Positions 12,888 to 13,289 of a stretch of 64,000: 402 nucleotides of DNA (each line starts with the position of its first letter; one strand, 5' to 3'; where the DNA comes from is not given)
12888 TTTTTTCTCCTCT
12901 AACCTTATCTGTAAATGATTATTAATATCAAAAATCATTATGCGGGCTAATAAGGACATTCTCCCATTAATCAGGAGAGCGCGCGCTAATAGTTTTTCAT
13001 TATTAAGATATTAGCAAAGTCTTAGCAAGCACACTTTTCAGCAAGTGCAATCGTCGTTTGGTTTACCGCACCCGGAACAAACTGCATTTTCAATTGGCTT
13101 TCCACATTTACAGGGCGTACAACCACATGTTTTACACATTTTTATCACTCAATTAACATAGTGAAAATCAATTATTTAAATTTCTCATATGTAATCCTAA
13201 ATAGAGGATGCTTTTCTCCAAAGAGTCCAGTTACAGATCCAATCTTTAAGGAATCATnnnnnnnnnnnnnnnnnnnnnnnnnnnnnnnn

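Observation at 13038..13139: Unannotated 33-codon cysteine-rich micro-ORF (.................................) in the HK–SdpI gap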

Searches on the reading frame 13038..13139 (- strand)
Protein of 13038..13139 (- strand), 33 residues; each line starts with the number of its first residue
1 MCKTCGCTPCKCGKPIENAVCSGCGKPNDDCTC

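Call 5: search_protein_families(library=pfam, proteins=[window:13038-13139:-], max_evalue=1)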
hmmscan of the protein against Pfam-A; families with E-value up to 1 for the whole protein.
window:13038-13139:- (33 aa): 0 families

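Call 9: search_solved_structures(query=window:13041-13139:-, max_evalue=10, show_alignments=3)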
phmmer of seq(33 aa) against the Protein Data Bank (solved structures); distinct sequences matched with E-value up to 10: 9.
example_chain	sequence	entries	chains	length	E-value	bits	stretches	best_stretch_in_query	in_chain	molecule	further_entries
3m99_D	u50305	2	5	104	0.64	13.8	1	13-27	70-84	SAGA-associated factor 73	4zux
4w4u_E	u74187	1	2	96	0.65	13.7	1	13-27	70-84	SAGA-associated factor 73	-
3mhh_E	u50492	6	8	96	0.67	13.7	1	13-27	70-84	SAGA-associated factor 73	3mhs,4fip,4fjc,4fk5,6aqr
4wa6_E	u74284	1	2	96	0.67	13.7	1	13-27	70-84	SAGA-associated factor 73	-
2kd3_A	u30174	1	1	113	1.7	12.5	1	8-25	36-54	Sclerostin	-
6l6r_C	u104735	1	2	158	2.2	12.1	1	8-25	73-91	Sclerostin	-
2k8p_A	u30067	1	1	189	3.3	11.6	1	8-25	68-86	Sclerostin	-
1kp6_A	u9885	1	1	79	5.5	10.9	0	2-26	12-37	PROTEIN (TOXIN)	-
4gvb_A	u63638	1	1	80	5.8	10.8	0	2-26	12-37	KP6 killer toxin subunit alpha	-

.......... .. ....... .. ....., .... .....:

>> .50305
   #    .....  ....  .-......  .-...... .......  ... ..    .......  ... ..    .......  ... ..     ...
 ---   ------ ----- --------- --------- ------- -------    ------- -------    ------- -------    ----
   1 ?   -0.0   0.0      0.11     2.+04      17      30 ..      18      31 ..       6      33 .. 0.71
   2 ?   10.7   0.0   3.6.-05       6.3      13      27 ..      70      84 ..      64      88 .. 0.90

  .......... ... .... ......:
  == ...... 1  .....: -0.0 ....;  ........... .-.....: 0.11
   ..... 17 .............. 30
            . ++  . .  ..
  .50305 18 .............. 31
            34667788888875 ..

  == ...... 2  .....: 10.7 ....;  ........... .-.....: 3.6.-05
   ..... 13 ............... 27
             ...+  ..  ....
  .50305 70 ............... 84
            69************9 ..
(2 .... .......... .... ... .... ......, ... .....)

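Call 11: find_encoding_contigs(protein=window:13038-13139:-, flank=10000, max_places=10)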
Protein window:13038-13139:- (33 aa): no gene with exactly this product is on record in the collection.

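Call 20: find_related_loci(query=A1, collection=genome_contigs, flank=8000)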
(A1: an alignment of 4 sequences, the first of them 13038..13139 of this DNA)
Query A1 (33 aa) in genome_contigs; peptide patterns used: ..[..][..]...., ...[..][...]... (x = any residue, [..] = any of these).
127 stretches matched a pattern; 46 encode a relative of the query (tblastn E <= 1e-3); 46 distinct loci.
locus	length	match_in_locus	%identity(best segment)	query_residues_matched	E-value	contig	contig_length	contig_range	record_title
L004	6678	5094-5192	88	1-33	3e-14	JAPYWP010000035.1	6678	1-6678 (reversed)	MAG: Candidatus Paceibacterota bacterium isolate RSWP11 scaffold_2232_c1, whole genome shotgun sequence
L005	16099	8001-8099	85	1-33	7e-14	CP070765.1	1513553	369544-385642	MAG: Candidatus Bathyarchaeota archaeon isolate bin257 chromosome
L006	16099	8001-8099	85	1-33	1e-13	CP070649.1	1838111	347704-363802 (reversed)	MAG: Candidatus Bathyarchaeota archaeon isolate bin87 chromosome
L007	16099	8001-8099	85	1-33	1e-13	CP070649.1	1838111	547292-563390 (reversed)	MAG: Candidatus Bathyarchaeota archaeon isolate bin87 chromosome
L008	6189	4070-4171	79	1-33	6e-13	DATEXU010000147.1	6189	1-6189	MAG TPA_asm: Thermodesulfobacteriota bacterium isolate SMAG_U8427 k141_538762, whole genome shotgun sequence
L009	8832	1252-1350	79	1-33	7e-13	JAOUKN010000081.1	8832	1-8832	MAG: Candidatus Bathyarchaeota archaeon isolate 8_1_Jan_SF_Bin48 8_1_Jan_SF_Bin48_scaffold_4669_c1, whole genome shotgun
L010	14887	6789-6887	76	1-33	6e-13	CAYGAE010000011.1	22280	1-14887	MAG TPA_asm: uncultured Candidatus Bathyarchaeia archaeon isolate ERP108616_co2_64 genome assembly, contig: NODE_3327_le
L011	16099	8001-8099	79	1-33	9e-13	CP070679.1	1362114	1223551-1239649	MAG: Candidatus Bathyarchaeota archaeon isolate bin695 chromosome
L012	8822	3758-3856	76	1-33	2e-12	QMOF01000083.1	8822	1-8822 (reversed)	MAG: Chloroflexi bacterium isolate B9_G15 B9_Guay15_scaffold_02392, whole genome shotgun sequence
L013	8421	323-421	79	1-33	2e-12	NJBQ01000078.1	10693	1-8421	MAG: Candidatus Aerophobetes bacterium Ae_b3a 5896, whole genome shotgun sequence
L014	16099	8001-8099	79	1-33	2e-12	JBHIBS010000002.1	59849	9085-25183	MAG: bacterium isolate K_1_bin.22 NODE_42_length_59849_cov_11.971268, whole genome shotgun sequence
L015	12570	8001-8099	79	1-33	2e-12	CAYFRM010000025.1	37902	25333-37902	MAG TPA_asm: uncultured Clostridia bacterium isolate ERP108616_co1_251 genome assembly, contig: k119_1969856, whole geno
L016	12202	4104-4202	76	1-33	5e-12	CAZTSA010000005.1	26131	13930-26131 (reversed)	MAG TPA_asm: uncultured Clostridia bacterium isolate binchicken_co124_176 genome assembly, contig: NODE_719_length_26131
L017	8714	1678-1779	82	1-33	9e-12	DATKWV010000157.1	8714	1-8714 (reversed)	MAG TPA_asm: Sedimentisphaerales bacterium isolate SMAG_U14173 k141_1211240, whole genome shotgun sequence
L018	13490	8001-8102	74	1-33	7e-12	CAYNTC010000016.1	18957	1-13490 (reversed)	MAG TPA_asm: uncultured Pirellulales bacterium isolate binchicken_co34_499 genome assembly, contig: NODE_4643_length_189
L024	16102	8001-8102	74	1-33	9e-11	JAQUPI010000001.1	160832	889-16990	MAG: Candidatus Omnitrophota bacterium isolate STD1_220 NODE_163_length_160832_cov_4.317501_Sandtown_D1, whole genome sh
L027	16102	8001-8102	71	1-33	3e-10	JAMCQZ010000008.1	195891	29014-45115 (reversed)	MAG: Patescibacteria group bacterium isolate FK_Sedi_A_Bin.300 NODE_52_length_195891_cov_6.07975, whole genome shotgun s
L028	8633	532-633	71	1-33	4e-10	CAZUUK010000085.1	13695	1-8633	MAG TPA_asm: uncultured Planctomycetota bacterium isolate SRP068000_co1_50 genome assembly, contig: NODE_7524_length_136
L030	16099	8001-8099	70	1-33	6e-10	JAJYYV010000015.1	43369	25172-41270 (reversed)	MAG: bacterium isolate FK4.bin61 NODE_808_length_43369_cov_2.402733, whole genome shotgun sequence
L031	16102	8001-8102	74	1-33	6e-10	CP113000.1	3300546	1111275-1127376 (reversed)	MAG: Thermodesulfobacteriota bacterium isolate ORM2a chromosome, complete genome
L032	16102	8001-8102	74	1-33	5e-10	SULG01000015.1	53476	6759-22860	MAG: Candidatus Jettenia ecosi isolate J2 contig00044, whole genome shotgun sequence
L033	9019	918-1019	71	1-33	1e-9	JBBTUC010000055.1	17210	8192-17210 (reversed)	MAG: Patescibacteria group bacterium isolate H43-bin113_1 H43_bin113_1_000000000055, whole genome shotgun sequence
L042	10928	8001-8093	71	1-30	7e-9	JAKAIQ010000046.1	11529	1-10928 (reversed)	MAG: Deltaproteobacteria bacterium isolate WY3.bin34 NODE_10250_length_11529_cov_1.372303, whole genome shotgun sequence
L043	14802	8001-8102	71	1-33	7e-9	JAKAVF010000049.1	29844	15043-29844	MAG: Candidatus Micrarchaeota archaeon isolate YP3.bin74 NODE_1856_length_29844_cov_1.6149, whole genome shotgun sequenc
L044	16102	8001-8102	68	1-33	1e-8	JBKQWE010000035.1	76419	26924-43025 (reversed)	MAG: Candidatus Brocadiia bacterium isolate SEr3G3H3I__bin_258 SEr3G3H3I_000000108235, whole genome shotgun sequence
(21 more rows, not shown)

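Call 23: search_protein_families(library=ncbifam, proteins=[window:13041-13139:-], max_evalue=10)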
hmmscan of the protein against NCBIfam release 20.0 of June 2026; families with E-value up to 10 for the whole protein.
seq(33 aa): 0 families

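Call 25: search_protein_representatives(alignment_id=A1)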
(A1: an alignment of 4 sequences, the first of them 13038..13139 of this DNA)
Query: 4 sequences, 43 profile positions. Proteins with E-value up to 0.001 (for the whole library): 44; up to 1e-10: 6; up to 1e-30: 0. The best 44 are listed.
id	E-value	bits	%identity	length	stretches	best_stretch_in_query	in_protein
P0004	1.6e-13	66.5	-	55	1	1-41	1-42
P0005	1.2e-12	63.7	-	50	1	1-36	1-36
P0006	6.5e-12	61.3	-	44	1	1-35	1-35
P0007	3.4e-11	59.0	-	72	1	1-36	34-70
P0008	3.8e-11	58.8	-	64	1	1-39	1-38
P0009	5.1e-11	58.4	-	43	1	1-35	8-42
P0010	1.7e-10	56.7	-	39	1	1-36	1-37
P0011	4.4e-09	52.2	-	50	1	1-36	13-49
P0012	5.6e-09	51.9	-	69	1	1-34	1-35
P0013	5.8e-09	51.9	-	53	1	1-36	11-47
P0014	1.1e-08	51.0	-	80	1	1-35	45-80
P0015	1.3e-08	50.8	-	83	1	1-43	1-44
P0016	2.1e-08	50.1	-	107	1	1-34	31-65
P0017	3.3e-08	49.5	-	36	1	1-35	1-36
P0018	6.5e-08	48.5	-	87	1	1-34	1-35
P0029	3.4e-06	43.0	-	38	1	10-34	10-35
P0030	5.4e-06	42.4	-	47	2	10-35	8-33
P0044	2.7e-04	36.9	-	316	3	10-27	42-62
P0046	7.4e-04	35.5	-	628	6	19-30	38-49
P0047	8.1e-04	35.4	-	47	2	1-35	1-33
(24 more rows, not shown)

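Call 44: predict_structure(alignment_id=A4)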
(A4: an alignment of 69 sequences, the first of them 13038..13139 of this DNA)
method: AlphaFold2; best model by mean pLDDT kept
length: 33 residues; sequences in the alignment: 69
mean_pLDDT: 80.1   pTM: 0.48
mean pLDDT of the five models: 80.1, 77.5, 75.1, 74.2, 66.9
residues with pLDDT >= 90: 0; 70-90: 27; 50-70: 6; < 50: 0
segments of 3 or more residues with pLDDT < 50: none
pLDDT, mean of each block of 10 residues (from residue 1): 70 86 87 73
secondary structure, 60 per line:
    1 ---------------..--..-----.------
elements in order:

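Call 46: fold_search(model_id=the predicted structure, library=pdb)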
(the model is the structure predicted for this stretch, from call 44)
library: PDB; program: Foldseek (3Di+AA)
matches with E <= 10: 4; with E <= 0.001: 0
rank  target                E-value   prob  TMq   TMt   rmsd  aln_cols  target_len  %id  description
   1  8x7u_A                4.9e+00  0.01  0.25  0.02   3.5        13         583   38  MCM in complex with dsDNA in presence of ATP. (released 2024-01-17)
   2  8x7t_E                7.5e+00  0.01  0.27  0.02   3.6        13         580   38  MCM in the Apo state. (released 2024-01-17)
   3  7w1y_4                8.2e+00  0.01  0.29  0.02   6.5        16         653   31  Human MCM double hexamer bound to natural DNA duplex (polyAT/polyTA) (released 2023-02-08)
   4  8s09_4                9.7e+00  0.01  0.29  0.02   6.7        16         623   31  H. sapiens MCM2-7 double hexamer bound to double stranded DNA (released 2024-10-02)

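Call 52: search_protein_families(library=pfam, proteins=[L004:4434-5063:+, L004:5257-5604:+, L006:7510-7884:+, L008:4275-4919:+, L010:7007-7249:+, L015:7704-7949:+, L016:1594-4038:+, L016:4266-4565:+, L024:8131-8550:+], max_evalue=0.001)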
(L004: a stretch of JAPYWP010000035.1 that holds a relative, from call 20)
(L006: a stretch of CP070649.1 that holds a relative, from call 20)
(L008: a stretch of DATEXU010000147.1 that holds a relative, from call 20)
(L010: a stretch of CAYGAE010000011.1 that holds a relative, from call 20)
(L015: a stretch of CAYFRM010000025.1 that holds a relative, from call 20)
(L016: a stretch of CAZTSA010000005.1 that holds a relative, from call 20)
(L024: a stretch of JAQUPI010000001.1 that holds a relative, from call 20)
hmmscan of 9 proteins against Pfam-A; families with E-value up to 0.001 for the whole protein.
L004:4434-5063:+ (210 aa): 2 families
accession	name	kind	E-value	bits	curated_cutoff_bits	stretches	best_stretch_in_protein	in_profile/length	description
PF00583.31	Acetyltransf_1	-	6.2e-07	30.1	20.7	1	75-190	22-116/116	Acetyltransferase (GNAT) family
PF13420.13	Acetyltransf_4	-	0.0007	20.1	24.3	0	137-196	82-140/155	Acetyltransferase (GNAT) domain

L004:5257-5604:+ (116 aa): 0 families

L006:7510-7884:+ (125 aa): 2 families
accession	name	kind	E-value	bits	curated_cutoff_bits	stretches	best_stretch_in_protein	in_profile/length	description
PF13240.11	Zn_Ribbon_1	-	3.9e-06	26.9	25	1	13-34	1-22/23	zinc-ribbon domain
PF12773.13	DZR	-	2.9e-05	24.6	27.3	1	14-36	1-23/45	Double zinc ribbon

L008:4275-4919:+ (215 aa): 1 family
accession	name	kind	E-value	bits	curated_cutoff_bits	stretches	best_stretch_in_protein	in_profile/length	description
PF00857.26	Isochorismatase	-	5.3e-17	62.9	27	1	16-167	2-173/175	Isochorismatase domain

L010:7007-7249:+ (81 aa): 0 families

L015:7704-7949:+ (82 aa): 0 families

L016:1594-4038:+ (815 aa): 4 families
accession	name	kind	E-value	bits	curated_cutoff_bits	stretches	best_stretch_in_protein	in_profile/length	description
PF13654.12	AAA_32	-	3.9e-45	153.6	21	1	331-462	2-133/133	LonB-like, AAA domain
PF20436.4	LonB_AAA-LID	-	1.5e-26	92.6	22.4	1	490-554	1-65/65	Archaeal LonB, AAA+ ATPase LID domain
PF20437.3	LonC_helical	-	8.6e-15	54.9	24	1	93-124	3-34/34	Lon-like LonC helical domain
PF05362.19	Lon_C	-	1.8e-10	41.2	21.1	1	664-767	108-200/205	Lon protease (S16) C-terminal proteolytic domain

L016:4266-4565:+ (100 aa): 0 families

L024:8131-8550:+ (140 aa): 1 family
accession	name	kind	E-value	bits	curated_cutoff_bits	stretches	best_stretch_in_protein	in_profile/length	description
PF00072.30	Response_reg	-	1.2e-21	77.4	30.2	1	22-133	1-110/111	Response regulator receiver domain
